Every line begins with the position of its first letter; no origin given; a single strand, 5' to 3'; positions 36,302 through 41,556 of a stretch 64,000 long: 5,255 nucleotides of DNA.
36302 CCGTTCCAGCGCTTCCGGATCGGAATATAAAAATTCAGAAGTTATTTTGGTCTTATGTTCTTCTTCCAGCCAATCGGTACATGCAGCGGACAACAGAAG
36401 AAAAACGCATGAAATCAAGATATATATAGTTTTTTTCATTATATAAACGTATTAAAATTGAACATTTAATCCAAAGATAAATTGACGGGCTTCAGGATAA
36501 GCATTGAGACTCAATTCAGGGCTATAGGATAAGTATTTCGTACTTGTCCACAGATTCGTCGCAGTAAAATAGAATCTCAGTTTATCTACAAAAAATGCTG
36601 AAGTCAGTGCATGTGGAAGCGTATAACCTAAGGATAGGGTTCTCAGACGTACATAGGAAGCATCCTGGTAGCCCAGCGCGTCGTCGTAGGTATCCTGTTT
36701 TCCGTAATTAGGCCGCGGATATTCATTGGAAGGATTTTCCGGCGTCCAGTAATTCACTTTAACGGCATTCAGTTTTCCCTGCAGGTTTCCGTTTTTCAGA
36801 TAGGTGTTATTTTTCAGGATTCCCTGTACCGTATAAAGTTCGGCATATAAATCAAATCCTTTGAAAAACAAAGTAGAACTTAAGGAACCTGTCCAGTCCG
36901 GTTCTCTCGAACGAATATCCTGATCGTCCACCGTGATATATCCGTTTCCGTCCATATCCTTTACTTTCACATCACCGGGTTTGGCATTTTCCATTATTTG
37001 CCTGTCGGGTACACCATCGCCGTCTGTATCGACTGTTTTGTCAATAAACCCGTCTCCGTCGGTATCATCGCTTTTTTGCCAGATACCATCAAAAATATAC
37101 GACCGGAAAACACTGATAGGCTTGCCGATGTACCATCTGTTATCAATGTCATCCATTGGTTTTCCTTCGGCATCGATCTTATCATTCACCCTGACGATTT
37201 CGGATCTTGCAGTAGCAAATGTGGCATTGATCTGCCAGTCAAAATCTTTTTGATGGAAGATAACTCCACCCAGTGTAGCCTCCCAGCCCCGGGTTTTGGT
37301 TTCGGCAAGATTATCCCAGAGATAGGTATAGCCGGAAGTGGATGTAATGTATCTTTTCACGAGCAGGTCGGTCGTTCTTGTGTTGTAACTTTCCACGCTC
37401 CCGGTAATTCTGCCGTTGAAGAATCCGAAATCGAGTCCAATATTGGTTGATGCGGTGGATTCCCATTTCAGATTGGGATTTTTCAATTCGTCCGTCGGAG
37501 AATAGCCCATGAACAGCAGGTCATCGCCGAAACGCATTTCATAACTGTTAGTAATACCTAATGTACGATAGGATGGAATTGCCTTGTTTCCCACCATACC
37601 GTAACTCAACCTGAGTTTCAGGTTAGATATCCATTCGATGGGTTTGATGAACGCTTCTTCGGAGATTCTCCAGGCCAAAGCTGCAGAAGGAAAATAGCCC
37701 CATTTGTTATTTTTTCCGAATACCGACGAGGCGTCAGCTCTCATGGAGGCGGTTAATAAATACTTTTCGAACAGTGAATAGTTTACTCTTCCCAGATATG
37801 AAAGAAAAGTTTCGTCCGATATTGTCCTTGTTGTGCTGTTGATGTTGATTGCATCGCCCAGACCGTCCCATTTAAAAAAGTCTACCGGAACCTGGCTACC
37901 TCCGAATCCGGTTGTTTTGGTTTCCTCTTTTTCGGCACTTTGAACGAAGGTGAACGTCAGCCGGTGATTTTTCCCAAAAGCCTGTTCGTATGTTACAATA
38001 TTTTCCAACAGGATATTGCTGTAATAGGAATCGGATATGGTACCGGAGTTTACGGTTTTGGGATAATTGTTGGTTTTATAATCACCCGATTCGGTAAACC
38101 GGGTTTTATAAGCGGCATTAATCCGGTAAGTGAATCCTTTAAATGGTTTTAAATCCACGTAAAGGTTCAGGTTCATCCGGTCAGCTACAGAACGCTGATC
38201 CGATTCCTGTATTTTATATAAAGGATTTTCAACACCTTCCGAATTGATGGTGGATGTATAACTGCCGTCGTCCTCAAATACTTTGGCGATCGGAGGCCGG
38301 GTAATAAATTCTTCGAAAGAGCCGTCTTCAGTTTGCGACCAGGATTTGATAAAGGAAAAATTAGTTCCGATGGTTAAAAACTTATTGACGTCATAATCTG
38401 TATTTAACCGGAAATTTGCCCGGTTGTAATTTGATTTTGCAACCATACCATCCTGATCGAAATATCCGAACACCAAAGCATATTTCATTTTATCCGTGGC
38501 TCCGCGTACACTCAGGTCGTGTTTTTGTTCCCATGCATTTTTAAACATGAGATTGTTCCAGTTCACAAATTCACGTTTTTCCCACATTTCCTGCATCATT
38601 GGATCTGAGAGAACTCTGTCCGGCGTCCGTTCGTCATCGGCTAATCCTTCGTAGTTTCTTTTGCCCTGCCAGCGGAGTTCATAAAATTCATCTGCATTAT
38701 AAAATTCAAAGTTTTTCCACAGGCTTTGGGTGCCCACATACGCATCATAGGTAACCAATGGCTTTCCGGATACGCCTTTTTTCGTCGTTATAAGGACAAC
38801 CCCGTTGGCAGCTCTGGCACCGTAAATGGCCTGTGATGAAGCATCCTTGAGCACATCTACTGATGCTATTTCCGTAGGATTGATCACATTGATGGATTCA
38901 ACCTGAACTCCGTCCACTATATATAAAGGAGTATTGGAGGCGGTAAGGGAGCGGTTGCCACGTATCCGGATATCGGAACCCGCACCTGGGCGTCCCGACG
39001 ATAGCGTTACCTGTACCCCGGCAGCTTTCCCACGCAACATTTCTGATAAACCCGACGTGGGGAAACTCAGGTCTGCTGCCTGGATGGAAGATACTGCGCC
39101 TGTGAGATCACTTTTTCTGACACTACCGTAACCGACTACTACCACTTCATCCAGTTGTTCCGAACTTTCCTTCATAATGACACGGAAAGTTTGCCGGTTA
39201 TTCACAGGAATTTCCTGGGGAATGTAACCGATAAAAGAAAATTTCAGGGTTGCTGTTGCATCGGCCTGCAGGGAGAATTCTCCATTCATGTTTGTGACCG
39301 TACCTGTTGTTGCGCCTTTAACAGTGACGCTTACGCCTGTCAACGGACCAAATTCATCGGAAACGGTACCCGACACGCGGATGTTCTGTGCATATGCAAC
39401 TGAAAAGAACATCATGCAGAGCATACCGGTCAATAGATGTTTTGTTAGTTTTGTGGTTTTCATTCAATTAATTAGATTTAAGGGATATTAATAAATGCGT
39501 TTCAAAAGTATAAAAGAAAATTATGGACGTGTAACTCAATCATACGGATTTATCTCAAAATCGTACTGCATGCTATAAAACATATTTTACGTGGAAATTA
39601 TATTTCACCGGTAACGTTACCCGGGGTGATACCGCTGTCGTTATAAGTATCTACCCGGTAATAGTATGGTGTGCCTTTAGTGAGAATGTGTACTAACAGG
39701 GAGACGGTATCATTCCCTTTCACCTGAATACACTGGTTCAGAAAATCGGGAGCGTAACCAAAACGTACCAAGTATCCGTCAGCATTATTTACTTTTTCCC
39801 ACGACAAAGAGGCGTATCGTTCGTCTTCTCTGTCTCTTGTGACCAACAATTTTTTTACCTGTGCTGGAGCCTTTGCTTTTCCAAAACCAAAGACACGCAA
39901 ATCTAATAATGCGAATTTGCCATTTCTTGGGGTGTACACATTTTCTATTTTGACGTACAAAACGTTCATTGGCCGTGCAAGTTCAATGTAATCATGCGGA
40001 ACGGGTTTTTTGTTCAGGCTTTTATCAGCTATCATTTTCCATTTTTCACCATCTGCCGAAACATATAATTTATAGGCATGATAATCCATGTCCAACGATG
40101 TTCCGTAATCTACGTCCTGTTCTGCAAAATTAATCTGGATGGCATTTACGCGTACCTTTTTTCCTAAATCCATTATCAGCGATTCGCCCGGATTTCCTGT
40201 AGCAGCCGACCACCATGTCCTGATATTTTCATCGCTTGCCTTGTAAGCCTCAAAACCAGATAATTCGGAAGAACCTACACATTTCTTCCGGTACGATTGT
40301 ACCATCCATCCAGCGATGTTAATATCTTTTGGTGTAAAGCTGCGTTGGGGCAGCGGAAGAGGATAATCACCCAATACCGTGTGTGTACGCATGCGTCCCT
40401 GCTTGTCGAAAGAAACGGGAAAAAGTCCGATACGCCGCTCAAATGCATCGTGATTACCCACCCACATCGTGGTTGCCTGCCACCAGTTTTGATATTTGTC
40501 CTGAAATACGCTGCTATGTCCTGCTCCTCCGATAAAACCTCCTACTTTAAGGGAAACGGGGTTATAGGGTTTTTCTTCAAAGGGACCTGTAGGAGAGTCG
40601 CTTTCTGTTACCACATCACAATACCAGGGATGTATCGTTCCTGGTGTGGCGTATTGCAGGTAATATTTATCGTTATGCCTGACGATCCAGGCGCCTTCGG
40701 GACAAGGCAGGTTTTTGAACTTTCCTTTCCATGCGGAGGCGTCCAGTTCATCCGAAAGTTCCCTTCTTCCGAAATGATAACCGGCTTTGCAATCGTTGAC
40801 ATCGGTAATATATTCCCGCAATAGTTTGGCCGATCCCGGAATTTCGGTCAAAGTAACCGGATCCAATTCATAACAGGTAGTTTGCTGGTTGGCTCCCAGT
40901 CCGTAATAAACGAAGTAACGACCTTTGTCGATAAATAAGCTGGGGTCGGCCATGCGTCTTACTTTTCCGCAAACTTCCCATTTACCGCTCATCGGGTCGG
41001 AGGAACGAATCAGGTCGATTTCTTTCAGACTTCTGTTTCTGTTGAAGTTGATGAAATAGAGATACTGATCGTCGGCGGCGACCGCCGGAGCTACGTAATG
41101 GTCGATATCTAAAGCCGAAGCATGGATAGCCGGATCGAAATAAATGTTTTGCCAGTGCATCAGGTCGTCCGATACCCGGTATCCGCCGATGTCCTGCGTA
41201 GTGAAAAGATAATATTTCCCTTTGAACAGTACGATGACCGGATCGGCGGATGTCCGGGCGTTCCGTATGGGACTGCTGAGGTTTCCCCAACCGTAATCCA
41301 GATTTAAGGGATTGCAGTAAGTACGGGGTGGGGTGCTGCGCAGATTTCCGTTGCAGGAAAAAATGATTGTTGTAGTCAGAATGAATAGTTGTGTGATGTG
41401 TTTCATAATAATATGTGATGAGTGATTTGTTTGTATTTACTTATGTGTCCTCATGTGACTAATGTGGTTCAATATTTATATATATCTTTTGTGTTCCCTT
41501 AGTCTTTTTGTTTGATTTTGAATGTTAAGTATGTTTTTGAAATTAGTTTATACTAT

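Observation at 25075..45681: Orphan 20 kb PUL: it contains GH88 but no recognisable polysaccharide lyase, and three large enzymes of unassigned family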

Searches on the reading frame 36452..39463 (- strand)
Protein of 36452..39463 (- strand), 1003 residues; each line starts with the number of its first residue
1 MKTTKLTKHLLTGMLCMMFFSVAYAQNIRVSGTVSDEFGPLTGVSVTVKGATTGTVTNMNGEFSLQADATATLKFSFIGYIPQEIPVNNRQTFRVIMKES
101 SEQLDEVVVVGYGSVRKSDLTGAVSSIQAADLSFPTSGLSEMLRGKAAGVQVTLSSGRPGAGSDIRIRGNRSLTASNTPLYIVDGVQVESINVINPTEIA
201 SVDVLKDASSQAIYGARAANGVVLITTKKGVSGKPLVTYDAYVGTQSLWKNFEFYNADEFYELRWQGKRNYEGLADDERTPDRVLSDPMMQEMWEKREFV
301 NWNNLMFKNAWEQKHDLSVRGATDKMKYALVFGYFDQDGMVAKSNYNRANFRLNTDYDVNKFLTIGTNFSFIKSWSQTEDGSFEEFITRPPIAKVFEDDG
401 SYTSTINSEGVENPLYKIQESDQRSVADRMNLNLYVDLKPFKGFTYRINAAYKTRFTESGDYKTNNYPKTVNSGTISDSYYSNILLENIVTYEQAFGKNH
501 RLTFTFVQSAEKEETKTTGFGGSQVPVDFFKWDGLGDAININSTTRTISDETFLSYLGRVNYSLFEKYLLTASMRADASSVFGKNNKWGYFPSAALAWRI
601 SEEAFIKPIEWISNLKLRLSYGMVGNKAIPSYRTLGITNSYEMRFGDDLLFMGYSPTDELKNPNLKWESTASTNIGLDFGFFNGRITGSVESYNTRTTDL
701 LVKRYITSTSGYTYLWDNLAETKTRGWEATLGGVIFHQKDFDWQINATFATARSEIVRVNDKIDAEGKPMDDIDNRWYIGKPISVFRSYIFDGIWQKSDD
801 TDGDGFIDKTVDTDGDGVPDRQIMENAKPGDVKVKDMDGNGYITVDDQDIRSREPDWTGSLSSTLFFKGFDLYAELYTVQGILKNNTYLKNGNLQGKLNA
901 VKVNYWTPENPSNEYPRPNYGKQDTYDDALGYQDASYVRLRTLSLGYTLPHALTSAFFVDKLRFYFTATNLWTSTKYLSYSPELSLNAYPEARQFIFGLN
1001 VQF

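Call 3: search_protein_families(library=pfam, proteins=[window:36452-39463:-], max_evalue=0.01)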
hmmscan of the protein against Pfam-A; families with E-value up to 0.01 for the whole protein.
window:36452-39463:- (1003 aa): 4 families
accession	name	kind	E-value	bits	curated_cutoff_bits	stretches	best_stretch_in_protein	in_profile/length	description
PF00593.30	TonB_dep_Rec_b-barrel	-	4.1e-20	73.5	27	1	402-971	30-436/436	TonB dependent receptor-like, beta-barrel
PF13715.12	CarbopepD_reg_2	-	5.8e-19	68.3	32.2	1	30-109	1-88/88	CarboxypepD_reg-like domain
PF07715.20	Plug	-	1.1e-16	61.7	23.9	1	117-222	2-107/107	TonB-dependent Receptor Plug Domain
PF13620.12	CarboxypepD_reg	-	1.2e-08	35.6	32.3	1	30-93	2-75/82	Carboxypeptidase regulatory-like domain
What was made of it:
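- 36452..39463 (-): SusC-type TonB-dependent transporter, 1003 aa. Pfam finds Plug, the TonB beta-barrel and CarbopepD_reg_2 (call 3).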

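Call 18: search_protein_families(library=ncbifam, proteins=[window:36452-39463:-], max_evalue=0.01)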
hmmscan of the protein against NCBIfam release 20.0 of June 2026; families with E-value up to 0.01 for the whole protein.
window:36452-39463:- (1003 aa): 3 families
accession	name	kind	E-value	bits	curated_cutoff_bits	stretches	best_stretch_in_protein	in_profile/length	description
TIGR04056.1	OMP_RagA_SusC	subfamily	2.5e-257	856.9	368.25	1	29-1003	2-981/981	SusC/RagA family TonB-linked outer membrane protein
TIGR04057.1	SusC_RagA_signa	signature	1e-16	60.4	46.2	1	198-228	1-31/31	SusC/RagA subfamily TonB-dependent outer membrane receptor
NF053692.1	BamP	equivalog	1.4e-07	31.2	230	1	14-115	8-116/251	BamP family beta-barrel-assembly machinery protein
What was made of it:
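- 36452..39463 (-): TIGR04056 scores 857 bits against a cut-off of 368 (call 18).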

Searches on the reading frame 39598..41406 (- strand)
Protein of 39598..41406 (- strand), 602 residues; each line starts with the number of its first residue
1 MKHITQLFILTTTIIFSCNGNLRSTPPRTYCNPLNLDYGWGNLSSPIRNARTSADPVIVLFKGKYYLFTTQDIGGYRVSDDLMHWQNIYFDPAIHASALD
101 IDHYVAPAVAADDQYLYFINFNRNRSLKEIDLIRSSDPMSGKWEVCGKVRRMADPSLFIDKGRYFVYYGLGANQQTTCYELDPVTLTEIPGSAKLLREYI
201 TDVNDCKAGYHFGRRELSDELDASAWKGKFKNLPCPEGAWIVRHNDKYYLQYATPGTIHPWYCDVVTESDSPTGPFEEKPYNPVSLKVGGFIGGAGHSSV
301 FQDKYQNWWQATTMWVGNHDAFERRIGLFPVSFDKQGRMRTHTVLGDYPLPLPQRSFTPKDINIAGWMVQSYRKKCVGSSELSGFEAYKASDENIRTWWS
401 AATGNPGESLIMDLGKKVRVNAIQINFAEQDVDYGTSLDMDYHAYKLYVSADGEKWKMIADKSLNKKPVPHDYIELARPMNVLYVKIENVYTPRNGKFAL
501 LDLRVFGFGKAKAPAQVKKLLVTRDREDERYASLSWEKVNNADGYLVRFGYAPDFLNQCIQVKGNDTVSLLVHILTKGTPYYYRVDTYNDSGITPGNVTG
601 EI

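Call 3: search_protein_families(library=pfam, proteins=[window:39598-41406:-], max_evalue=0.01)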
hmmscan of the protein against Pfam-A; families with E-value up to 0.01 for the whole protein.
window:39598-41406:- (602 aa): 4 families
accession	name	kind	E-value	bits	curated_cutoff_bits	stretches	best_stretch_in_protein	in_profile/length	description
PF04616.20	Glyco_hydro_43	-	2.3e-23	83.4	32.2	1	53-336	10-285/288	Glycosyl hydrolases family 43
PF00754.31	F5_F8_type_C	-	1.4e-13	51.5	28.2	1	379-495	5-118/127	F5/8 type C domain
PF22633.2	F5_F8_type_C_2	-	1.8e-09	38.5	27.8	1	389-487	1-91/91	NedA-like, galactose-binding domain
PF00041.27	fn3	-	0.00042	20.9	25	1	527-594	11-75/84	Fibronectin type III domain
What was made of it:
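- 39598..41406 (-): GH43 + CBM32 (F5/8 type C) + Fn3 enzyme, 602 aa. Pfam PF04616 scores 83 bits against a cut-off of 32, with PF00754 and fn3 also present (call 3).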

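Call 18: search_protein_families(library=ncbifam, proteins=[window:39598-41406:-], max_evalue=0.01)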
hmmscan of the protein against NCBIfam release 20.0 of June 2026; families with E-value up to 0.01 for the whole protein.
window:39598-41406:- (602 aa): 0 families

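Call 28: search_solved_structures(query=window:39598-41406:-, max_evalue=0.00001)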
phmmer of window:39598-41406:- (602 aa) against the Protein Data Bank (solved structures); distinct sequences matched with E-value up to 0.00001: 1.
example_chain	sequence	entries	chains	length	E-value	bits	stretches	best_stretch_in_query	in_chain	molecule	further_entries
5joz_A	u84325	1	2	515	4.9e-06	28.6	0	235-338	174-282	Non-reducing end alpha-L-arabinofuranosidase BoGH43B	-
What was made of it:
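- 39598..41406 (-): The only solved relative is weak (5joz, E 5e-6, call 28).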
